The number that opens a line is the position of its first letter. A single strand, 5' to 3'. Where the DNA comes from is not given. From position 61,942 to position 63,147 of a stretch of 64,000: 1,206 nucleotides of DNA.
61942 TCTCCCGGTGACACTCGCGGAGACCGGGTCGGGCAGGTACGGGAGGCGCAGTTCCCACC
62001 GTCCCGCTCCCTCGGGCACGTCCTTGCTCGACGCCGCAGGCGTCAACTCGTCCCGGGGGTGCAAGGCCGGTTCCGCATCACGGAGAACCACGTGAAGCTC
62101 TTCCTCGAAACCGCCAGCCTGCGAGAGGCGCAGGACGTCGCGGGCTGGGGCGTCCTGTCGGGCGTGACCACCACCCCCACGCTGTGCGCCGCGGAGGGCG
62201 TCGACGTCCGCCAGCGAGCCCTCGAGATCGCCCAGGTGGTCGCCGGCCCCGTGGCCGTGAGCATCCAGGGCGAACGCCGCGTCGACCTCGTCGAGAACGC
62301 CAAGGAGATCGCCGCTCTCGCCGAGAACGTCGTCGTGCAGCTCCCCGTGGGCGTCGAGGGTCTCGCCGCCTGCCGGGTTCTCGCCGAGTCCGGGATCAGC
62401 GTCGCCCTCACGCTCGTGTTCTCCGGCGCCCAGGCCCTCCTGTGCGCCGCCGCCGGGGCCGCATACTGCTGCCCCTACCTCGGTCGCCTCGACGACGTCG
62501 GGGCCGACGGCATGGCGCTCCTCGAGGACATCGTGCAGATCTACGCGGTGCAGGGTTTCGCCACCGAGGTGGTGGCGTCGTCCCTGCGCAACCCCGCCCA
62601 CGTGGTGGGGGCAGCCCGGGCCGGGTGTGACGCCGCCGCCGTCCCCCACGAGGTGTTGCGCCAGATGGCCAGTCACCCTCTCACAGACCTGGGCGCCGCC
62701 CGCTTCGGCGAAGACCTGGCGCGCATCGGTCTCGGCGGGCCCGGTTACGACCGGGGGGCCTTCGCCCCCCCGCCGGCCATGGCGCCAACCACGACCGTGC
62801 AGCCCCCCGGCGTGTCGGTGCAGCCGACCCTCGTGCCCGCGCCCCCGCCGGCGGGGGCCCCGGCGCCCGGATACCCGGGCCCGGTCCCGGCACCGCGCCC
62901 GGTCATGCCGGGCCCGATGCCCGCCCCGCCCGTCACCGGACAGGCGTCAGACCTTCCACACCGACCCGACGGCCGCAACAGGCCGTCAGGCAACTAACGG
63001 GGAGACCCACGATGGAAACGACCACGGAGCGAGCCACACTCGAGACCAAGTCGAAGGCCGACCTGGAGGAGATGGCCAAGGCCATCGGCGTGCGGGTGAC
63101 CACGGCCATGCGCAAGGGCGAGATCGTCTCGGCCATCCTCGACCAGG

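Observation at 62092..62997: Catalytically dead transaldolase homologue with a Pro-rich tail directly upstream of rho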

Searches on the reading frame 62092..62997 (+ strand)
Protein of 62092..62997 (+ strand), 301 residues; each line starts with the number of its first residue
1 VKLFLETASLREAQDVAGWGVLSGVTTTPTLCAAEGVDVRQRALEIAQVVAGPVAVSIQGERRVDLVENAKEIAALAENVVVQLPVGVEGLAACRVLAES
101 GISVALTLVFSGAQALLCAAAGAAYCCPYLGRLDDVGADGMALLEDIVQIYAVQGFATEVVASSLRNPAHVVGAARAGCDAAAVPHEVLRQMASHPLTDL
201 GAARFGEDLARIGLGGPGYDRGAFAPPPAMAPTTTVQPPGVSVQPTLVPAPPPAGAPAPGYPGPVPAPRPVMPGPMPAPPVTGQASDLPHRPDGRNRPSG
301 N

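Call 3: search_protein_families(library=pfam, proteins=[window:62092-62997:+], max_evalue=0.01)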
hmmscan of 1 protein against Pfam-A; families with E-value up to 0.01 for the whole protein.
window:62092-62997:+ (301 aa): 1 family
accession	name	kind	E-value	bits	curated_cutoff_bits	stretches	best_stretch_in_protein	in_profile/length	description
PF00923.25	TAL_FSA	-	6.3e-37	127.9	27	1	4-199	2-239/285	Transaldolase/Fructose-6-phosphate aldolase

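Call 4: search_protein_families(library=ncbifam, proteins=[window:62092-62997:+], max_evalue=0.01)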
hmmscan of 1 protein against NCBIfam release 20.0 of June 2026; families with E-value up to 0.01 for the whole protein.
window:62092-62997:+ (301 aa): 10 families
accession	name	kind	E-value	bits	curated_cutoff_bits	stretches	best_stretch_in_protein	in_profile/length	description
TIGR00875.1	fsa_talC_mipB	equivalog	1.8e-63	213.8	245.95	1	1-209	1-209/213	fructose-6-phosphate aldolase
NF009296.0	PRK12653.1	subfamily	7.3e-36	124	306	1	1-209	1-211/220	fructose-6-phosphate aldolase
NF009299.0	PRK12656.1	equivalog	6.2e-22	78.2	214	1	1-209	1-213/222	fructose-6-phosphate aldolase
TIGR00874.1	talAB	equivalog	7.3e-14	51.8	396.2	1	64-193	111-251/317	transaldolase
TIGR02134.1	transald_staph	equivalog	6.7e-13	48.9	281.95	1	2-193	7-207/236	transaldolase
NF008965.0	PRK12309.1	equivalog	9.3e-12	44.7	550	1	65-194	118-258/392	transaldolase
NF009001.0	PRK12346.1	subfamily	8e-11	42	439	1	72-193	120-252/316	transaldolase A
NF002881.0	PRK03343.1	subfamily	3.7e-05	23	367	1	67-116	123-174/370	transaldolase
NF003026.0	PRK03903.1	equivalog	7.8e-05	22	344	1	77-121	122-166/323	transaldolase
NF007080.0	PRK09533.1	equivalog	0.0026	15.6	712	1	77-113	135-171/949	bifunctional transaldolase/phosoglucose isomerase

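Call 5: search_solved_structures(query=window:62092-62997:+, max_evalue=0.001, show_alignments=3)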
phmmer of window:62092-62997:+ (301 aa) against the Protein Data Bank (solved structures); distinct sequences matched with E-value up to 0.001: 49.
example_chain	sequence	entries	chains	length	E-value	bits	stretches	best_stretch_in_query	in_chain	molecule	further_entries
1vpx_A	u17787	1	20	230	4.7e-57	197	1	1-209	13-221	PROTEIN (Transaldolase (EC 2.2.1.2))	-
1wx0_A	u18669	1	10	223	3.6e-54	187.6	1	1-211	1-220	transaldolase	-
9ui2_A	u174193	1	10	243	4.9e-54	187.1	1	1-211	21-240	Probable transaldolase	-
4xz9_A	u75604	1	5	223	2.4e-48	168.4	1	1-213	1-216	Probable transaldolase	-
3s0c_A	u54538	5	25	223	8.6e-48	166.6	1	1-213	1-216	Probable transaldolase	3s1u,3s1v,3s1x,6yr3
3s1w_A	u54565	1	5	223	1.6e-47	165.7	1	1-213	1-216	Probable transaldolase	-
3r8r_A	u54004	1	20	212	1.9e-47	165.5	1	2-208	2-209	Transaldolase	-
6yrm_A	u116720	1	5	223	4.3e-47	164.3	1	1-213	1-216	Probable transaldolase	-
6yrt_A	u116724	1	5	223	5.9e-47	163.9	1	1-213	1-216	Transaldolase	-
6ys0_A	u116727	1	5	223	8.6e-47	163.3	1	1-212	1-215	Probable transaldolase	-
6yre_A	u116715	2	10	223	7.5e-46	160.2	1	1-212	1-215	Probable transaldolase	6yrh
9lkp_A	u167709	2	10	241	1.1e-28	103.9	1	1-209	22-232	Fructose-6-phosphate aldolase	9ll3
1l6w_A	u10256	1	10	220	3e-28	102.4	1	1-209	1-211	Fructose-6-phosphate aldolase 1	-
8s7h_A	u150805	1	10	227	3.1e-28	102.4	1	1-209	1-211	Fructose-6-phosphate aldolase 1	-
4rxg_A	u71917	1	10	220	3.2e-28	102.4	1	1-209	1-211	Fructose-6-phosphate aldolase 1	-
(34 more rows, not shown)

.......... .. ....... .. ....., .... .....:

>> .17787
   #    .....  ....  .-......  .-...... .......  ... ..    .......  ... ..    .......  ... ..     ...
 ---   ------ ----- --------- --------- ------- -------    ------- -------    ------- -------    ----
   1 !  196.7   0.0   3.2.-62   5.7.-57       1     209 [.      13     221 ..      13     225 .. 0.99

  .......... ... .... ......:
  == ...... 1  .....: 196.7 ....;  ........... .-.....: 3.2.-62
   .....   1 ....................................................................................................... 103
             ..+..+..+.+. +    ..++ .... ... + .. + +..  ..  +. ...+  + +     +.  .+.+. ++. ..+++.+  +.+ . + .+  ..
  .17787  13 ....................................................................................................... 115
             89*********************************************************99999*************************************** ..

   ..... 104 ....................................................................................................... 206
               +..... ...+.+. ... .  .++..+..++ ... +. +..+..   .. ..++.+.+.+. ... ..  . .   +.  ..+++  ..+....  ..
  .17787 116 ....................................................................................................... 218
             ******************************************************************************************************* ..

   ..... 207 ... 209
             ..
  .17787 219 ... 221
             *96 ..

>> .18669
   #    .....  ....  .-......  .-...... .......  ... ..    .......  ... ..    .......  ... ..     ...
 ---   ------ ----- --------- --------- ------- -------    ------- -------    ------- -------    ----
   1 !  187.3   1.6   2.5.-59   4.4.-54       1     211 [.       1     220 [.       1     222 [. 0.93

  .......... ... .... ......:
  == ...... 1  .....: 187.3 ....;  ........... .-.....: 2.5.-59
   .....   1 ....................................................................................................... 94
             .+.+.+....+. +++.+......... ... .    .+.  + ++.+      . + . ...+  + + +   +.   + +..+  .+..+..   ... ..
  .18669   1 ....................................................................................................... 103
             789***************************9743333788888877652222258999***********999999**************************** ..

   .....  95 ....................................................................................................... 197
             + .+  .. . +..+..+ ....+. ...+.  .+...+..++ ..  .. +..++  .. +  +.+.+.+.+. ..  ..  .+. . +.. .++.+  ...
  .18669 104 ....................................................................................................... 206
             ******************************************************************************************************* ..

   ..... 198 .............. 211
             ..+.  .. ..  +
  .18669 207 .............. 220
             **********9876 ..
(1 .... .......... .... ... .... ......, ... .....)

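Call 6: find_homologous_proteins(query=window:62092-62997:+, max_evalue=1e-10)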
Query window:62092-62997:+ (301 aa): 1772 proteins with E <= 1e-10 among 8000 candidates; the best 120 are listed.
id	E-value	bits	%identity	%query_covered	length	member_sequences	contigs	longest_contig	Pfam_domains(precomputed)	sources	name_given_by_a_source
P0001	2.0e-188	643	100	100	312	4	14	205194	PF00923.26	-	-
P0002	3.9e-147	508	79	100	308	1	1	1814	PF00923.26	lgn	-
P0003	5.2e-79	284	62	70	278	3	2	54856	PF00923.26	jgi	-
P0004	3.9e-77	278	61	70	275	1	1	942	PF00923.26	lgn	-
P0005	6.0e-76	274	60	70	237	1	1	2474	PF00923.26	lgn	-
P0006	7.5e-76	274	51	99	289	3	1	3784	PF00923.26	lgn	-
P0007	7.5e-76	274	60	70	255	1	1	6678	PF00923.26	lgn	-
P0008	9.4e-75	270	63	69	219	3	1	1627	PF00923.26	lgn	-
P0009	9.7e-75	270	58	70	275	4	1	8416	PF00923.26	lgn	-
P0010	2.2e-73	266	60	70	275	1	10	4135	PF00923.26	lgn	-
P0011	8.9e-73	263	59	70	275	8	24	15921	PF00923.26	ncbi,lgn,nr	ncbi:MAG: fructose-6-phosphate aldolase [Acidimicrobiia bacterium]|nr:fructose-6-phosphate aldolase 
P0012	1.6e-72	263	60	69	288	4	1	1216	PF00923.26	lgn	-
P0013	2.3e-68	249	57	70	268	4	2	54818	PF00923.26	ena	-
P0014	2.4e-61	226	52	71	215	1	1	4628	PF00923.26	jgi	jgi:transaldolase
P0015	5.0e-61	225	50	70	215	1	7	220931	PF00923.26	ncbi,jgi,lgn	-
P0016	6.9e-61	224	50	70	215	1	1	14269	PF00923.26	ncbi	-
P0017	7.0e-61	224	50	70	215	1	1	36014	PF00923.26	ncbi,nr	ncbi:MAG TPA: fructose-6-phosphate aldolase [Firmicutes bacterium]|nr:fructose-6-phosphate aldolase 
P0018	1.1e-60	224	49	70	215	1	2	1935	PF00923.26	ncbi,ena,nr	ncbi:MAG: fructose-6-phosphate aldolase [Candidatus Methanomethylophilaceae archaeon]|nr:fructose-6-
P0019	3.6e-60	222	49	70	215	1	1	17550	PF00923.26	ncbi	-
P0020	6.0e-60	221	49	70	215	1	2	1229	PF00923.26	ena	-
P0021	4.9e-58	215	50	70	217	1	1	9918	PF00923.26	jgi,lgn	-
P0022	5.7e-58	215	49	70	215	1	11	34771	PF00923.26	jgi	jgi:transaldolase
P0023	6.8e-58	215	50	70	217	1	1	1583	PF00923.26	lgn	-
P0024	7.3e-58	215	47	71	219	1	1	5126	PF00923.26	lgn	-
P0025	1.1e-57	214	51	70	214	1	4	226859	PF00923.26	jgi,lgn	-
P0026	1.4e-57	214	50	70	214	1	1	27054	PF00923.26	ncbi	-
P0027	1.5e-57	213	47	70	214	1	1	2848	PF00923.26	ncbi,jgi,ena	-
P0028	2.2e-57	213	48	69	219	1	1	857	PF00923.26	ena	-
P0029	2.3e-57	213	49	70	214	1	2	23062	PF00923.26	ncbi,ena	-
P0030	2.7e-57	213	48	71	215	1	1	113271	PF00923.26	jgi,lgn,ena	-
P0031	2.9e-57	213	48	70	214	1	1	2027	PF00923.26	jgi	-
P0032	2.9e-57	213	49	70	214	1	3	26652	PF00923.26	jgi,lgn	-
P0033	3.1e-57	212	48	70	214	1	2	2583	PF00923.26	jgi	jgi:transaldolase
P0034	3.9e-57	212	50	70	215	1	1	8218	PF00923.26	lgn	-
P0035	5.1e-57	212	49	70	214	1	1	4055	PF00923.26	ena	-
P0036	5.1e-57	212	48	71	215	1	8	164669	PF00923.26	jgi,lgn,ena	jgi:transaldolase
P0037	5.2e-57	212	49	70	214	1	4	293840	PF00923.26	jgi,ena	-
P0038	5.3e-57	212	48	70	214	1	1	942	PF00923.26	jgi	jgi:transaldolase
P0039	5.9e-57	212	49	70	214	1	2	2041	PF00923.26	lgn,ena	-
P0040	6.8e-57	211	48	70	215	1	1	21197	PF00923.26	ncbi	-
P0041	7.0e-57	211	48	70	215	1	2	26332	PF00923.26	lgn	-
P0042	7.7e-57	211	47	70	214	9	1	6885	PF00923.26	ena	-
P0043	8.3e-57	211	49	70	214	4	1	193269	PF00923.26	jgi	-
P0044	8.7e-57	211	50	69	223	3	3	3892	PF00923.26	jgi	jgi:transaldolase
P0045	9.4e-57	211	49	70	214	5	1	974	PF00923.26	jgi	-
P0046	9.8e-57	211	47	70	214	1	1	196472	PF00923.26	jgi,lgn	jgi:transaldolase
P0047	1.0e-56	211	48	70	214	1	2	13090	PF00923.26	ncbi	-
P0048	1.1e-56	211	47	70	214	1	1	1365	PF00923.26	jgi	jgi:transaldolase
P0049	1.2e-56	211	48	70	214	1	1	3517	PF00923.26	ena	-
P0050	1.2e-56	211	48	70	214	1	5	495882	PF00923.26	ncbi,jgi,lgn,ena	jgi:transaldolase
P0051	1.3e-56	210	48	70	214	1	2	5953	PF00923.26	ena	-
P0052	1.4e-56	210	48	69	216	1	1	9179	PF00923.26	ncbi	-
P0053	1.6e-56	210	47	70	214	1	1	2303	PF00923.26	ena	-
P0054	1.9e-56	210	49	70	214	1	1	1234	PF00923.26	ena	-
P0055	1.9e-56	210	48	70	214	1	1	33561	PF00923.26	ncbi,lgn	ncbi:MAG: fructose-6-phosphate aldolase [Candidatus Aminicenantales bacterium]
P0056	1.9e-56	210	48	70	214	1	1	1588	PF00923.26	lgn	-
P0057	2.0e-56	210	49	71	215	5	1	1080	PF00923.26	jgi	jgi:transaldolase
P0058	2.0e-56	210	47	69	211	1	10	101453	PF00923.26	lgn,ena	-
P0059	2.2e-56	210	47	70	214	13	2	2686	PF00923.26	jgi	jgi:transaldolase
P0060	2.3e-56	210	46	70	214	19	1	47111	PF00923.26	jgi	jgi:transaldolase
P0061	2.3e-56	210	47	70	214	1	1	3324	PF00923.26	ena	-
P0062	2.3e-56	210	50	69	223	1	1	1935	PF00923.26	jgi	jgi:transaldolase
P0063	2.4e-56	210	49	70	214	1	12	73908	PF00923.26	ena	-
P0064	2.5e-56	209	48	71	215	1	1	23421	PF00923.26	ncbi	-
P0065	2.6e-56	209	49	71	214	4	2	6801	PF00923.26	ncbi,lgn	ncbi:MAG: fructose-6-phosphate aldolase [Bacillota bacterium]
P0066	2.6e-56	209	50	71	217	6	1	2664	PF00923.26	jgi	jgi:transaldolase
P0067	2.7e-56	209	47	70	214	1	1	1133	PF00923.26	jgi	jgi:transaldolase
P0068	3.2e-56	209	47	70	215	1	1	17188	PF00923.26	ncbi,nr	ncbi:MAG: fructose-6-phosphate aldolase [Actinobacteria bacterium]|nr:fructose-6-phosphate aldolase 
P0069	3.6e-56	209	50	70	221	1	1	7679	PF00923.26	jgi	jgi:transaldolase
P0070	3.6e-56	209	47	70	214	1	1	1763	PF00923.26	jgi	jgi:transaldolase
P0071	3.8e-56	209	48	70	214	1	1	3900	PF00923.26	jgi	jgi:transaldolase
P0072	4.1e-56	209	48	70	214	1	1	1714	PF00923.26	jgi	jgi:transaldolase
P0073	4.4e-56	209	47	70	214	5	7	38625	PF00923.26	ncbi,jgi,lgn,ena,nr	ncbi:MAG: fructose-6-phosphate aldolase [Candidatus Aminicenantes bacterium]|nr:fructose-6-phosphate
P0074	4.7e-56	209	50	69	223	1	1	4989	PF00923.26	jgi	jgi:transaldolase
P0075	5.0e-56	208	49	71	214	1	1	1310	PF00923.26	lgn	-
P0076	5.1e-56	208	47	70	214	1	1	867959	PF00923.26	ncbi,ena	-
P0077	5.4e-56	208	46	70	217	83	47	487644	PF00923.26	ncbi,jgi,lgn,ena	-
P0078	5.4e-56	208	47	70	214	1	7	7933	PF00923.26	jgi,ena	-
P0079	5.8e-56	208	49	70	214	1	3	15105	PF00923.26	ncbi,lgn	-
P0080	6.2e-56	208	48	70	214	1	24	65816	PF00923.26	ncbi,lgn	-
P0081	6.6e-56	208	47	70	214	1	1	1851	PF00923.26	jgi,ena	-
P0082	6.7e-56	208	52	69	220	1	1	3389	PF00923.26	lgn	-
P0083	6.9e-56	208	48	70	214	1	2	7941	PF00923.26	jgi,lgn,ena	-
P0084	7.3e-56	208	48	69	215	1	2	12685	PF00923.26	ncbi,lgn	-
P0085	7.4e-56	208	48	70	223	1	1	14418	PF00923.26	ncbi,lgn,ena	-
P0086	7.9e-56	208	48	70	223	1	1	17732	PF00923.26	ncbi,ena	-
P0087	8.2e-56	208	47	70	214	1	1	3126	PF00923.26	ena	-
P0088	8.3e-56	208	47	70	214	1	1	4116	PF00923.26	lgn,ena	-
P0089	9.1e-56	208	47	70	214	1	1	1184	PF00923.26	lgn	-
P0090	1.0e-55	207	47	70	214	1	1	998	PF00923.26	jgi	jgi:transaldolase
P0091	1.2e-55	207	49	71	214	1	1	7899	PF00923.26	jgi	-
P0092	1.3e-55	207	51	69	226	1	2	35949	PF00923.26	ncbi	ncbi:MAG: fructose-6-phosphate aldolase [Actinomycetota bacterium]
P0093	1.3e-55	207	50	69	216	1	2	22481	PF00923.26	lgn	-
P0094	1.4e-55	207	47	70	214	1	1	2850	PF00923.26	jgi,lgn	jgi:transaldolase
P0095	1.4e-55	207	47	70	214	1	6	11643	PF00923.26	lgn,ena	-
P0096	1.4e-55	207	46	70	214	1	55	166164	PF00923.26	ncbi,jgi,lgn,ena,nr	ncbi:MAG TPA: fructose-6-phosphate aldolase [Candidatus Aminicenantes bacterium]|nr:fructose-6-phosp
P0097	1.6e-55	207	50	69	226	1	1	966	PF00923.26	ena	-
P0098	1.6e-55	207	48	70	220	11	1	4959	PF00923.26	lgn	-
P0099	1.6e-55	207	47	70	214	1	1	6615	PF00923.26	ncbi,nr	ncbi:MAG: fructose-6-phosphate aldolase [Candidatus Aminicenantes bacterium]|nr:fructose-6-phosphate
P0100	1.6e-55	207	46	70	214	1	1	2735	PF00923.26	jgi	jgi:transaldolase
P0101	1.7e-55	207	49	70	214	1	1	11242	PF00923.26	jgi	jgi:transaldolase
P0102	2.0e-55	207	46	70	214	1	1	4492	PF00923.26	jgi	jgi:transaldolase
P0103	2.0e-55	206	47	70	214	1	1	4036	PF00923.26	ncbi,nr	ncbi:MAG: fructose-6-phosphate aldolase [Acidobacteria bacterium]|nr:fructose-6-phosphate aldolase [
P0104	2.2e-55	206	46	70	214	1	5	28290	PF00923.26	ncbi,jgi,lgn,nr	ncbi:MAG: fructose-6-phosphate aldolase [Candidatus Aminicenantes bacterium]|nr:fructose-6-phosphate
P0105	2.6e-55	206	49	70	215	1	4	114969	PF00923.26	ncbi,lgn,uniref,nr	ncbi:fructose-6-phosphate aldolase [Candidatus Solincola tengchongensis]|uniref:fructose-6-phosphate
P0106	2.8e-55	206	50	69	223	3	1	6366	PF00923.26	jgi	jgi:transaldolase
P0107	2.9e-55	206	48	70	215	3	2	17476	PF00923.26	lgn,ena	-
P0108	3.0e-55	206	47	70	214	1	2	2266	PF00923.26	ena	-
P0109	3.2e-55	206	49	69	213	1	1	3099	PF00923.26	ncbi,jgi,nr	ncbi:MAG TPA: fructose-6-phosphate aldolase [Firmicutes bacterium]|nr:fructose-6-phosphate aldolase 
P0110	3.4e-55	206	49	70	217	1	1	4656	PF00923.26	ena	-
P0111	3.4e-55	206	49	70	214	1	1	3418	PF00923.26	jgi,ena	-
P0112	3.4e-55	206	47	70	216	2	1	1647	PF00923.26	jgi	jgi:transaldolase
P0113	3.4e-55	206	47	70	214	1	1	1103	PF00923.26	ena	-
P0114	3.6e-55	206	49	71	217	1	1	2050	PF00923.26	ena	-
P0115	4.0e-55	206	50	70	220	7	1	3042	PF00923.26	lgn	-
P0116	4.2e-55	205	49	70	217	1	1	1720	PF00923.26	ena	-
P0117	4.5e-55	205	48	70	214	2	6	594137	PF00923.26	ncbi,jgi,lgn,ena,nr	ncbi:MAG TPA: fructose-6-phosphate aldolase [Candidatus Aminicenantes bacterium]|nr:fructose-6-phosp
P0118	4.6e-55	205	47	70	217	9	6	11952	PF00923.26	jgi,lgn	jgi:transaldolase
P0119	4.7e-55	205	49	70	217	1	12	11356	PF00923.26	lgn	-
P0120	4.8e-55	205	50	70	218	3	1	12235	PF00923.26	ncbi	ncbi:MAG: transaldolase [Glaciecola sp.]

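Call 8: find_encoding_contigs(protein=P0003, flank=6000, max_places=3)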
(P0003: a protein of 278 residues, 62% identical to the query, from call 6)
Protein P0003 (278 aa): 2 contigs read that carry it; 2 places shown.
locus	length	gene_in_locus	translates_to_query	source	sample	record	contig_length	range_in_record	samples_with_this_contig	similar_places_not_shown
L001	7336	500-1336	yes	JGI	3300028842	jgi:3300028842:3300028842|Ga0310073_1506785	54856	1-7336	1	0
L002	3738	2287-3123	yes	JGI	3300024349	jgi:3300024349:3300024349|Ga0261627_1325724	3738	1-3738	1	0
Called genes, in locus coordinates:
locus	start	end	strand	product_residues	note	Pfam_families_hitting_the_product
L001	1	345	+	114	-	?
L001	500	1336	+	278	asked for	PF00923:TAL_FSA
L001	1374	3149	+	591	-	PF07498:Rho_N (faint), PF07497:Rho_RNA_bind, PF00006:ATP-synt_ab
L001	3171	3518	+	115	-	PF01197:Ribosomal_L31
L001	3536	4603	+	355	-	PF03462:PCRF, PF00472:RF-1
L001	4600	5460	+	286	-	PF17827:PrmC_N, PF06325:PrmA (weak), PF05175:MTS, PF13847:Methyltransf_31 (weak), PF08242:Methyltransf_12 (faint), PF13649:Methyltransf_25 (weak)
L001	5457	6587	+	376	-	PF13439:Glyco_transf_4, PF20706:GT4-conflict, PF00534:Glycos_transf_1, PF13692:Glyco_trans_1_4, PF13524:Glyco_trans_1_2 (weak)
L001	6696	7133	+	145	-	-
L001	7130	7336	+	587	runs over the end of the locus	PF00535:Glycos_transf_2, PF13641:Glyco_tranf_2_3, PF13692:Glyco_trans_1_4 (faint)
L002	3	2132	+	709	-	?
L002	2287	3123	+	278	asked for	PF00923:TAL_FSA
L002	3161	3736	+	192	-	?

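Call 9: find_encoding_contigs(protein=P0013, flank=6000, max_places=3)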
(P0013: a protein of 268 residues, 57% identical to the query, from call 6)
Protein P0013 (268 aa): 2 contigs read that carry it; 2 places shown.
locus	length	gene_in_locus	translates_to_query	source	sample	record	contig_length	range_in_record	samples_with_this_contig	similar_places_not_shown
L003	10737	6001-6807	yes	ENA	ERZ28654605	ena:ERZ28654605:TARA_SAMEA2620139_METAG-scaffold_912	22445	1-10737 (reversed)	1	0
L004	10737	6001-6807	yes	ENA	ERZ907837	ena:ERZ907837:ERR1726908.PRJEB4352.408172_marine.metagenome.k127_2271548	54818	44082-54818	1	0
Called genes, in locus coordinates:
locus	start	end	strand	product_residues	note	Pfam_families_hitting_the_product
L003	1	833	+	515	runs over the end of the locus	PF00534:Glycos_transf_1, PF13692:Glyco_trans_1_4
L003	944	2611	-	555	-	PF26571:VldE, PF01839:FG-GAP (faint), PF13517:FG-GAP_3 (weak)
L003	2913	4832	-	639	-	PF13692:Glyco_trans_1_4, PF13641:Glyco_tranf_2_3, PF00535:Glycos_transf_2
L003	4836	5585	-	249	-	-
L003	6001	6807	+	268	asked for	PF00923:TAL_FSA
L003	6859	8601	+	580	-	PF07497:Rho_RNA_bind, PF00006:ATP-synt_ab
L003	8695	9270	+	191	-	-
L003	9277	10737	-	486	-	?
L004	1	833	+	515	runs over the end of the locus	PF00534:Glycos_transf_1, PF13692:Glyco_trans_1_4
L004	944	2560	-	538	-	PF26571:VldE, PF01839:FG-GAP (faint), PF13517:FG-GAP_3 (weak)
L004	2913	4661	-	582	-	PF13692:Glyco_trans_1_4, PF00535:Glycos_transf_2, PF13641:Glyco_tranf_2_3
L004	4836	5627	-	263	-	-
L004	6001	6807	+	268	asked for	PF00923:TAL_FSA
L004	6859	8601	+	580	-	PF07497:Rho_RNA_bind, PF00006:ATP-synt_ab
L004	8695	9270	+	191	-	-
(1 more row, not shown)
